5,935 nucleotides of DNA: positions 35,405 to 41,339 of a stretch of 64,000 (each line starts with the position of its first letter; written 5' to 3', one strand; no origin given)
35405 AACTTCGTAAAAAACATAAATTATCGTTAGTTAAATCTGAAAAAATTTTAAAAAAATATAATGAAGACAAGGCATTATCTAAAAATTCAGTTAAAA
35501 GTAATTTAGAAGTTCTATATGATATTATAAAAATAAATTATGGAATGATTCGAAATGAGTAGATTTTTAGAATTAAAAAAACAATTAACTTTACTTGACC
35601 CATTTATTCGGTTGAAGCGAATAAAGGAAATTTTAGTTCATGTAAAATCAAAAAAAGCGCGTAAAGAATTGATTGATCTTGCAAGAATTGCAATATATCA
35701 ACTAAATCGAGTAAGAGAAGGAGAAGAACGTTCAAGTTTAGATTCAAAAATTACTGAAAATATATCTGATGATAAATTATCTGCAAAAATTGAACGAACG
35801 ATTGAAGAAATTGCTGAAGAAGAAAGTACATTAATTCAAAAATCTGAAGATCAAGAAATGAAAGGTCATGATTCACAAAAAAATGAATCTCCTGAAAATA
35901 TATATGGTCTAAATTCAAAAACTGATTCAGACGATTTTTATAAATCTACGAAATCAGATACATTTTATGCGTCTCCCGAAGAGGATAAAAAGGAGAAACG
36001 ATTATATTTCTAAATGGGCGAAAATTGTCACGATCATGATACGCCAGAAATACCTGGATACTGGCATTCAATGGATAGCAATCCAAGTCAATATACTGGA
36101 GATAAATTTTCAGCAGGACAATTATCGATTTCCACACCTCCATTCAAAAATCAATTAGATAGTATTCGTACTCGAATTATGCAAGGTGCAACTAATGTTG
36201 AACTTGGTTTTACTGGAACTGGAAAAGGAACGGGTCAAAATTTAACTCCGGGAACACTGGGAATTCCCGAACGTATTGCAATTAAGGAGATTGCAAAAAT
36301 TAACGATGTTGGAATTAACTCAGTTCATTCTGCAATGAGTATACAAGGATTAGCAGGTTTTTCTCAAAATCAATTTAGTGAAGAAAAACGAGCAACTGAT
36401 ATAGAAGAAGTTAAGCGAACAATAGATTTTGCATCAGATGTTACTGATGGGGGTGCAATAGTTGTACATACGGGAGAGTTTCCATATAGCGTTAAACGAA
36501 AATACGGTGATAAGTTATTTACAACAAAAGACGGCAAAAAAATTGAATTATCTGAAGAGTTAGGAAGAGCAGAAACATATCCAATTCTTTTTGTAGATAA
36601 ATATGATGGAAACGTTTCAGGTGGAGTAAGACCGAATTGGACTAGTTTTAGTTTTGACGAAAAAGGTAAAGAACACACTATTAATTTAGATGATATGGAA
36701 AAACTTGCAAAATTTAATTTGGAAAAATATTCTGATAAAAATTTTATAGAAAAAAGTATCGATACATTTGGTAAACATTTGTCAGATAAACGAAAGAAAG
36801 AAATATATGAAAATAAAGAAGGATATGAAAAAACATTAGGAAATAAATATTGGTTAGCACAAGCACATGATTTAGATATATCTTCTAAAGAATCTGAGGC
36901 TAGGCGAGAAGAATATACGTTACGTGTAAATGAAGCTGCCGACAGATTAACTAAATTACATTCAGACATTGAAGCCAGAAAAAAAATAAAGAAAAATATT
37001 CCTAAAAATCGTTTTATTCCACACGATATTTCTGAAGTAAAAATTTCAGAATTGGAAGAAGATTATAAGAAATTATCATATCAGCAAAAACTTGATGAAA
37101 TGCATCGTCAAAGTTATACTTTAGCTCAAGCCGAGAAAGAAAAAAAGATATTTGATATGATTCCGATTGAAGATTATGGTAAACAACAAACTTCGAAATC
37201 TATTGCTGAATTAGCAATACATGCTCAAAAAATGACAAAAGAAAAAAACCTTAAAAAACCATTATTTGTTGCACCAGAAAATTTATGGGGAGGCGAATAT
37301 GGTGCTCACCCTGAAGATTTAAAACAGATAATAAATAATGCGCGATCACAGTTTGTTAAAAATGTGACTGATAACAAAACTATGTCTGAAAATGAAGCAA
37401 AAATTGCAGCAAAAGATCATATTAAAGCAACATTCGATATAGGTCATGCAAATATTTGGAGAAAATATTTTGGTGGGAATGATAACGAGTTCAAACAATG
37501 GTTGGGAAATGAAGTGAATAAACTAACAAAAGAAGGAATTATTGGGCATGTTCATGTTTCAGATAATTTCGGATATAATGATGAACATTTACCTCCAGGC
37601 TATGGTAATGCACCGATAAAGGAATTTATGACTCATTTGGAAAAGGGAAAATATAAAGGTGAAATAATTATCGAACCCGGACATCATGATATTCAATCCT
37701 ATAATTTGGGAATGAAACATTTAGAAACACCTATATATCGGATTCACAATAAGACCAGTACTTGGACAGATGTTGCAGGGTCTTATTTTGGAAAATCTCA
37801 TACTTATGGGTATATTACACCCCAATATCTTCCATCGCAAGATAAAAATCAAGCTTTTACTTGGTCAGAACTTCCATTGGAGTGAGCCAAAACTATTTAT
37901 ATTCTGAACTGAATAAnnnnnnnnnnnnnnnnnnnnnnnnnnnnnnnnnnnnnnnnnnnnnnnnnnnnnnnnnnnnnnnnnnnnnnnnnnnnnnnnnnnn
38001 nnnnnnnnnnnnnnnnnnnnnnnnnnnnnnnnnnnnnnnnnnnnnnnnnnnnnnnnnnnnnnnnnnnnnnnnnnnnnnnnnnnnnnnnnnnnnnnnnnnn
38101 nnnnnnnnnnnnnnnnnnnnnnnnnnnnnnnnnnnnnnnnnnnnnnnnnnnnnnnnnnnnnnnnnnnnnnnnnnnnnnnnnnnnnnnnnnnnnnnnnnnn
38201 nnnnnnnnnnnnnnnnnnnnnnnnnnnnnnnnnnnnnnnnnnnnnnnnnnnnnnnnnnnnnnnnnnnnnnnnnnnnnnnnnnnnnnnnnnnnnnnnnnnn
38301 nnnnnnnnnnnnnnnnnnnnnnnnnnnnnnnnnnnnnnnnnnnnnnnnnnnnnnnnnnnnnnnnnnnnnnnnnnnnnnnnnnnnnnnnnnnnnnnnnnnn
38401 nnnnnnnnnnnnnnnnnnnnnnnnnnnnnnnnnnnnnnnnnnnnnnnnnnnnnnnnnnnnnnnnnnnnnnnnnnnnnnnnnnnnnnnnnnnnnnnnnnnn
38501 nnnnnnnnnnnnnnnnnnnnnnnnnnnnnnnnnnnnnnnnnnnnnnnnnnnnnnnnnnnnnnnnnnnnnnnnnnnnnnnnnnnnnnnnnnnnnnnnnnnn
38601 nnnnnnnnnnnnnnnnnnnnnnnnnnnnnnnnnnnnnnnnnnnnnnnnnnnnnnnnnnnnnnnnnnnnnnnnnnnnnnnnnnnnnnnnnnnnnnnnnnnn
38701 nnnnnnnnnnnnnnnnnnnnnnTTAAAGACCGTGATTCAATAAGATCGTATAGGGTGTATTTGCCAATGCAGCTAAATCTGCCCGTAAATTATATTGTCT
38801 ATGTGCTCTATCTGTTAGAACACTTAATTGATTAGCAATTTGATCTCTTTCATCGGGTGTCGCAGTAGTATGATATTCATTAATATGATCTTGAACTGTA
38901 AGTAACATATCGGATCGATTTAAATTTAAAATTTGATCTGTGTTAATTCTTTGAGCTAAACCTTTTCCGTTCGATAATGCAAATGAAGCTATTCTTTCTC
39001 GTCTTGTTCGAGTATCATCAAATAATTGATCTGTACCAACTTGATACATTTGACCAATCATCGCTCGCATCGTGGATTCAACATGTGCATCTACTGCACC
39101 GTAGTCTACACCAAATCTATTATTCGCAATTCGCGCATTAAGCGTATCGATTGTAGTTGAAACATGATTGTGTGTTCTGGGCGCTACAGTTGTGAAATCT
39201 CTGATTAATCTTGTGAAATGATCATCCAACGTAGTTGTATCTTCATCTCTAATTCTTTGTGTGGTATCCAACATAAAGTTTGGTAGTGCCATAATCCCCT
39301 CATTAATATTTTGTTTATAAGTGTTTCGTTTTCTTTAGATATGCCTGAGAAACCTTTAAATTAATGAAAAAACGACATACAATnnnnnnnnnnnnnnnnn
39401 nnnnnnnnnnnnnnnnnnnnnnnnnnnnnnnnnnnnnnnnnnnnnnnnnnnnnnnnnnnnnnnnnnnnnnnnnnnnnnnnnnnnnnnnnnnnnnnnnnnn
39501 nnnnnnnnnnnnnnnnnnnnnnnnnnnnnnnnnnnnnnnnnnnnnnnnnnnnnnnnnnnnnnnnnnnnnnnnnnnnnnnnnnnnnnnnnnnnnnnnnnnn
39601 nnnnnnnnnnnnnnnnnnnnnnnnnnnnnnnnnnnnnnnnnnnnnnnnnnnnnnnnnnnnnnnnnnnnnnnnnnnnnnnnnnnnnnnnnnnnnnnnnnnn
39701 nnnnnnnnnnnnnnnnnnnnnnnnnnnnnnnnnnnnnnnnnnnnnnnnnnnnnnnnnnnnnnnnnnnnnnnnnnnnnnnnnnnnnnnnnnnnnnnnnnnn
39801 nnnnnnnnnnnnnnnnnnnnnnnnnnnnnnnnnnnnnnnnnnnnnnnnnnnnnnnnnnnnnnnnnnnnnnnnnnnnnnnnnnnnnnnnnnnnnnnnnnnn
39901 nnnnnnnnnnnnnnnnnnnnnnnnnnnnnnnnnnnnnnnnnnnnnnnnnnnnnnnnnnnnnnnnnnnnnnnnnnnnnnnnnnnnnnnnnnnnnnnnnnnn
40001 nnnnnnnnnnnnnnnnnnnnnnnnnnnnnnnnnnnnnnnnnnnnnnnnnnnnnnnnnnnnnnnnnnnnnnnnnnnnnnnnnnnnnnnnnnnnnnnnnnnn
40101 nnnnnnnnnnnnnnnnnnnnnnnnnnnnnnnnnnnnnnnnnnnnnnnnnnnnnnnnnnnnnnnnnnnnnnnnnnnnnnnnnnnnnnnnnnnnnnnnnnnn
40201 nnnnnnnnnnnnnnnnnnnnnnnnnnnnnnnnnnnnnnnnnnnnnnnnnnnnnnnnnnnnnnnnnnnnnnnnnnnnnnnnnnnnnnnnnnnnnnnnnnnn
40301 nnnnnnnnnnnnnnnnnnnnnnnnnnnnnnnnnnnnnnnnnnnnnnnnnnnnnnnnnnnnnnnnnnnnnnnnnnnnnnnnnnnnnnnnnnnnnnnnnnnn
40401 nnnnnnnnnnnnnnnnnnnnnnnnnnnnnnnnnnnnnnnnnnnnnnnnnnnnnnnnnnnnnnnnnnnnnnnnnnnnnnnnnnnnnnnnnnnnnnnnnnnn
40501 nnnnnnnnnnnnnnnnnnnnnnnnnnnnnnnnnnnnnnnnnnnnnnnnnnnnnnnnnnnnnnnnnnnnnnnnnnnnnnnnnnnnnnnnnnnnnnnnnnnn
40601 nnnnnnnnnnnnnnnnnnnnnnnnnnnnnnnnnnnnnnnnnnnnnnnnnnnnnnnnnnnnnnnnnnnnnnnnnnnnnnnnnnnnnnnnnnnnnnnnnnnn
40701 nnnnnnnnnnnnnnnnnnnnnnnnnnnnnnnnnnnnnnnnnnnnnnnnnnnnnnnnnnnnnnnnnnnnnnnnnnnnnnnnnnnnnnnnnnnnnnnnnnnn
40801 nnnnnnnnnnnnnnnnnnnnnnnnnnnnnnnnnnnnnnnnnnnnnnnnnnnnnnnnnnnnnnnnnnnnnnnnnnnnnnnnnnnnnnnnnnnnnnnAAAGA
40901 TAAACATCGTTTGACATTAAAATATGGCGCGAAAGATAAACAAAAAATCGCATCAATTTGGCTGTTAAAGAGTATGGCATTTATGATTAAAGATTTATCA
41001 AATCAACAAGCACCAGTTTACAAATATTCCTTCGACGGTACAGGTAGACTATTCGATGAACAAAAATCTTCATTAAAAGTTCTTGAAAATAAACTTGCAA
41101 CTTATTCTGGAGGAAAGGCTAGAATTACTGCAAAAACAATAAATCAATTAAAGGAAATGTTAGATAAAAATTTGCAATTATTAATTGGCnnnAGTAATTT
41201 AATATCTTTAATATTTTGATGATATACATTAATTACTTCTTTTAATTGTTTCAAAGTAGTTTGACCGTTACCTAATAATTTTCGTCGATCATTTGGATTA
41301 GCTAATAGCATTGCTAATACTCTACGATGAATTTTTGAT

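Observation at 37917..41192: Two paralogous KNTase-like NTase+HEPN-like proteins, one carrying large coiled-coil extensions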

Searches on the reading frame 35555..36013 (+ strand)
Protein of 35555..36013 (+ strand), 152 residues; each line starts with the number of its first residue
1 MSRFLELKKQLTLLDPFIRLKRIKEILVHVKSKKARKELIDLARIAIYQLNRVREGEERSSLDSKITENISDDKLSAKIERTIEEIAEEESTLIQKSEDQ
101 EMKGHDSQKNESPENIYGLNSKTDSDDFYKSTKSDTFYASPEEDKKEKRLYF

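Call 3: search_protein_families(library=pfam, proteins=[window:35555-36013:+], max_evalue=1)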
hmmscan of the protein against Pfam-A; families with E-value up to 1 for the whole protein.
window:35555-36013:+ (152 aa): 1 family
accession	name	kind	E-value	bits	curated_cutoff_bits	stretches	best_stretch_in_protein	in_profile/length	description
PF08287.16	DASH_Spc19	-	0.0074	16.6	26.3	1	59-126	54-119/155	Spc19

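Call 50: search_protein_families(library=padloc, proteins=[window:35555-36013:+], max_evalue=0.1)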
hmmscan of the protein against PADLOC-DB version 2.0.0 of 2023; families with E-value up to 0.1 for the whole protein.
window:35555-36013:+ (152 aa): 0 families

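Call 97: search_protein_families(library=phrogs, proteins=[window:35555-36013:+], max_evalue=0.01)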
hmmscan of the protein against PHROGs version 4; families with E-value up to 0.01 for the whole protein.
window:35555-36013:+ (152 aa): 0 families

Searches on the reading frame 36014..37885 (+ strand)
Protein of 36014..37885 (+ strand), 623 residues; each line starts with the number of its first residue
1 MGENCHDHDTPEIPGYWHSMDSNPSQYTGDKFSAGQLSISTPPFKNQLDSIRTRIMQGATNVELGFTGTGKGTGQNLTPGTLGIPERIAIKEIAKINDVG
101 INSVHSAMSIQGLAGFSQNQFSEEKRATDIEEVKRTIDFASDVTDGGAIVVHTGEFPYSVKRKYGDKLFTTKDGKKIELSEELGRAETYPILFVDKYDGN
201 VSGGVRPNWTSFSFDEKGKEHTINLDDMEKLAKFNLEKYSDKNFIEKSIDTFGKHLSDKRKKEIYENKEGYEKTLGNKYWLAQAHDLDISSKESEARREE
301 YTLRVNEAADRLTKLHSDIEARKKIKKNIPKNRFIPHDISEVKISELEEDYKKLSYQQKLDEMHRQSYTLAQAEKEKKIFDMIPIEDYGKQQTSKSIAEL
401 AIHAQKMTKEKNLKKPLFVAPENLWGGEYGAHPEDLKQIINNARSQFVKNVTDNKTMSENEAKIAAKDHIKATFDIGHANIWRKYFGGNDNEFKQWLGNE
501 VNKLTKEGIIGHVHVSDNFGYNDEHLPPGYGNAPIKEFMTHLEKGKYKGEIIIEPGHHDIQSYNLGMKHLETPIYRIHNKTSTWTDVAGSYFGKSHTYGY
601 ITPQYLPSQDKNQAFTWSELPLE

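Call 3: search_protein_families(library=pfam, proteins=[window:36014-37885:+], max_evalue=1)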
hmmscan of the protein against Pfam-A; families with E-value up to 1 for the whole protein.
window:36014-37885:+ (623 aa): 2 families
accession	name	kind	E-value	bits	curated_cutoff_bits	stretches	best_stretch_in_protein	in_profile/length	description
PF01261.30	AP_endonuc_2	-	3.1e-16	60.2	31.1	2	464-567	148-243/249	Xylose isomerase-like TIM barrel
PF21106.3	YtxK_like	-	0.049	14.4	24.3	1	318-371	22-76/81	YtxK N-terminal helical domain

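Call 5: search_protein_families(library=ncbifam, proteins=[window:36014-37885:+], max_evalue=1)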
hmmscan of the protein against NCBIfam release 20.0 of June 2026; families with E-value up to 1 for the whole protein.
window:36014-37885:+ (623 aa): 2 families
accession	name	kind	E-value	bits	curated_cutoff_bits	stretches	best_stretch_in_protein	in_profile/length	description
NF007360.0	PRK09856.1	equivalog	0.001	18.6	305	1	510-554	203-247/276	fructoselysine 3-epimerase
TIGR03234.1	OH-pyruv-isom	equivalog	0.02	14.2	353.45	1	507-554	196-239/254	hydroxypyruvate isomerase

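Call 33: search_solved_structures(query=A4, max_evalue=1, show_alignments=1)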
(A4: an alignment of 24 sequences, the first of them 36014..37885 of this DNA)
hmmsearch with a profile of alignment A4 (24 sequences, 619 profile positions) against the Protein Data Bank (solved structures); distinct sequences matched with E-value up to 1: 13.
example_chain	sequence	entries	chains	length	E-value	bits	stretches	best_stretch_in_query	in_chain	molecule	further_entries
3wqo_A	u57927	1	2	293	2.2e-10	43.4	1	497-559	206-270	Uncharacterized protein MJ1311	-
2ou4_A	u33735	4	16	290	0.0013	21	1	504-570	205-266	D-tagatose 3-epimerase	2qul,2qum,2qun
4xsl_A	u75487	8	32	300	0.0014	20.9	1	504-570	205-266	D-tagatose 3-epimerase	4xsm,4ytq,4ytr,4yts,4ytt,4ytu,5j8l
4pgl_A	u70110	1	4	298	0.0019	20.4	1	503-569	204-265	D-tagatose 3-epimerase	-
4q7i_A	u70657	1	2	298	0.0051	19.1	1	503-569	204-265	D-tagatose 3-epimerase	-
6wn6_A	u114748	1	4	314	0.012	17.8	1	503-562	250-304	3-keto-D-glucoside 4-epimerase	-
8ruy_M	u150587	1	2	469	0.045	15.9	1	227-357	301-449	Intraflagellar transport protein 57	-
8bd7_M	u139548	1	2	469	0.05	15.8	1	227-358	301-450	Intraflagellar transport protein 57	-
4pfh_A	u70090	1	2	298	0.058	15.6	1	521-563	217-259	D-tagatose 3-epimerase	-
2zdi_A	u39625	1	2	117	0.15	14.2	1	266-370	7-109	Prefoldin subunit beta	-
7v1k_A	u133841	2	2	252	0.17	14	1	240-397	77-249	Isoform 2 of Nuclear autoantigenic sperm protein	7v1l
4kw2_A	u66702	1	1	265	0.23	13.6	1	520-570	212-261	Uncharacterized protein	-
2zqm_A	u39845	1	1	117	0.52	12.4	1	266-370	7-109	Prefoldin beta subunit 1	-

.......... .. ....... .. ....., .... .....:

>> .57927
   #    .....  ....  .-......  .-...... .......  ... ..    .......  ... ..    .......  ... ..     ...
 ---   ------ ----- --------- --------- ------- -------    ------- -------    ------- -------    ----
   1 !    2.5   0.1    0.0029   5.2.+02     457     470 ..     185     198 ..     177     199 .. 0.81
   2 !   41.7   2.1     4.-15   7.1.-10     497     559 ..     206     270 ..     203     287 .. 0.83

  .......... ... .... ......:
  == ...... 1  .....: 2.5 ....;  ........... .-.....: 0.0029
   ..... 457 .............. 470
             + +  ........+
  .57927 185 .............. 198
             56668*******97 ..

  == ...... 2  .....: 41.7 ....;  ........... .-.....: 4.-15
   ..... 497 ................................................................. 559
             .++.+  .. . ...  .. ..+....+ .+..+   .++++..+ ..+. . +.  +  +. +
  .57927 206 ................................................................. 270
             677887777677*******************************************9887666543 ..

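Call 50: search_protein_families(library=padloc, proteins=[window:36014-37885:+], max_evalue=0.1)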
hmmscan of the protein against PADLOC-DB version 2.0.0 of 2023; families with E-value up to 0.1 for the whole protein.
window:36014-37885:+ (623 aa): 0 families

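Call 97: search_protein_families(library=phrogs, proteins=[window:36014-37885:+], max_evalue=0.01)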
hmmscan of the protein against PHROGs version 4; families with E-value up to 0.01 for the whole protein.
window:36014-37885:+ (623 aa): 0 families

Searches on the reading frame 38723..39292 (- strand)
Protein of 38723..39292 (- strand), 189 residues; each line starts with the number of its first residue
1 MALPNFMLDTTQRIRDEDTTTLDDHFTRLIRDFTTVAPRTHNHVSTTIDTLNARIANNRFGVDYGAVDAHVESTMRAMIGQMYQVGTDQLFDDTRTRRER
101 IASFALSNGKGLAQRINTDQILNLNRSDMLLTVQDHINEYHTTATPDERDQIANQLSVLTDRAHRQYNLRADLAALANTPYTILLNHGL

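Call 3: search_protein_families(library=pfam, proteins=[window:38723-39292:-], max_evalue=1)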
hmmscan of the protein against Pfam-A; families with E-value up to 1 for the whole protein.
window:38723-39292:- (189 aa): 0 families

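Call 5: search_protein_families(library=ncbifam, proteins=[window:38723-39292:-], max_evalue=1)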
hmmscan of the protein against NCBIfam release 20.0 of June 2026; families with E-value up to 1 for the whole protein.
window:38723-39292:- (189 aa): 0 families

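Call 50: search_protein_families(library=padloc, proteins=[window:38723-39292:-], max_evalue=0.1)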
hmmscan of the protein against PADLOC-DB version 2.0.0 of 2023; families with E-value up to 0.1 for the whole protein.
window:38723-39292:- (189 aa): 0 families

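Call 63: search_protein_representatives(protein=window:38723-39292:-)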
Query: 189 residues. Proteins with E-value up to 0.001 (for the whole library): 5; up to 1e-10: 4; up to 1e-30: 2. The best 5 are listed.
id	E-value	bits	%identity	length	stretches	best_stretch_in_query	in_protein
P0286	2.4e-54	199.9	54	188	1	1-189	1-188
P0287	1.1e-37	145.7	67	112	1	78-189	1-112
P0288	4.4e-25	104.6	68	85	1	1-75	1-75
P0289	1.3e-21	93.4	64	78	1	112-189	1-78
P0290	4.1e-10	55.9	33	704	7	96-148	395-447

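Call 97: search_protein_families(library=phrogs, proteins=[window:38723-39292:-], max_evalue=0.01)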
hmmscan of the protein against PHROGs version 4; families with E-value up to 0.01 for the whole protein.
window:38723-39292:- (189 aa): 0 families

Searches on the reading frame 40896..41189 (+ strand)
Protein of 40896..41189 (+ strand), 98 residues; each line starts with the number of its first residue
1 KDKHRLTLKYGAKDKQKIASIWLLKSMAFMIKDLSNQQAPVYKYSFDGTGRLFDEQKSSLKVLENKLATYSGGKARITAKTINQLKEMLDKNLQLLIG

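Call 70: search_solved_structures(query=A5, max_evalue=10, show_alignments=1)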
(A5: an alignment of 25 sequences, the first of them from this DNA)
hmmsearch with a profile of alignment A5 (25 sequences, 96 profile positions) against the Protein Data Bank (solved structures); distinct sequences matched with E-value up to 10: 4.
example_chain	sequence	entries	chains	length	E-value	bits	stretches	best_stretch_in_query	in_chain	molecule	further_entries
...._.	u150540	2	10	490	0.15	15.5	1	12-88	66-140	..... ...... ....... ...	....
7p3a_A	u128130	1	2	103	0.29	14.6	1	27-81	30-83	RNA transcription, translation and transport factor protein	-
6mtk_A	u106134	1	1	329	0.29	14.6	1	49-88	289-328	Tryptophanyl-tRNA synthetase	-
3g9g_A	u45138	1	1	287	5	10.7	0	37-89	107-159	Suppressor of yeast profilin deletion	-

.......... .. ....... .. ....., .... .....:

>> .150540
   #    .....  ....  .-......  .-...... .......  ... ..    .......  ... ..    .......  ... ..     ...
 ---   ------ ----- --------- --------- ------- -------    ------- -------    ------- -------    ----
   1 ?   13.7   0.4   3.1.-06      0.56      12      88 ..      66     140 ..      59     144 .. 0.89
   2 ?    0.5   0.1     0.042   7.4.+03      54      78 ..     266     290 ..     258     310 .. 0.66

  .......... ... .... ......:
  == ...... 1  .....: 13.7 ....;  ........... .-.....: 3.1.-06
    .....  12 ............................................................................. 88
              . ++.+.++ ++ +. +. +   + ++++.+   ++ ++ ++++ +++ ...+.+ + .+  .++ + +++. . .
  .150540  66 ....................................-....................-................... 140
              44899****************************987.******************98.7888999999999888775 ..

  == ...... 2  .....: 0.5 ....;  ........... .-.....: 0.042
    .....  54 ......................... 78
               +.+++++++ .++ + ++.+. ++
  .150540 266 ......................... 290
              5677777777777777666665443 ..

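Call 71: search_protein_families(library=pfam, alignment_id=A5, max_evalue=1)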
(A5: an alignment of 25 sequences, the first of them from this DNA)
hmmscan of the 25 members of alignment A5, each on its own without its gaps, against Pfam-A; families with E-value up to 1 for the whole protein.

A. member 1, seq(98 aa): 1 family
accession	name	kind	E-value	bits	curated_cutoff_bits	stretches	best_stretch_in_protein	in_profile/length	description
PF02999.19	Borrelia_orfD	-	0.1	13.4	27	1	20-71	32-81/100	Borrelia orf-D family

B. families by the number of members that match (of 25 scanned): 21 families
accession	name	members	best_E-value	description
PF02198.23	SAM_PNT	1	0.0092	Sterile alpha motif (SAM)/Pointed domain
PF23219.2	LAMB1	1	0.014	LAMB1-4 helical domain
PF11969.13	DcpS_C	1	0.016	Scavenger mRNA decapping enzyme C-term binding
PF18016.8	SAM_3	1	0.023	SAM domain (Sterile alpha motif)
PF08679.17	DsrD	1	0.026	Dissimilatory sulfite reductase D (DsrD)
PF23905.1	DUF7247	1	0.039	Domain of unknown function (DUF7247)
PF17542.7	RP853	1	0.04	Uncharacterized RP853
PF05116.19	S6PP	1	0.043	Sucrose-6F-phosphate phosphohydrolase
PF16632.10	Caskin-tail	1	0.044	C-terminal region of Caskin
PF20439.3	SpoIVA_C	1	0.046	Sporulation stage IV protein A, C-terminal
PF00771.25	FHIPEP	1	0.055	FHIPEP family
PF08665.17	PglZ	1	0.056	PglZ domain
PF05531.17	NPV_P10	1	0.074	Nucleopolyhedrovirus P10 protein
PF06331.17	Tfb5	1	0.08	Transcription factor TFIIH complex subunit Tfb5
PF02999.19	Borrelia_orfD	1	0.1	Borrelia orf-D family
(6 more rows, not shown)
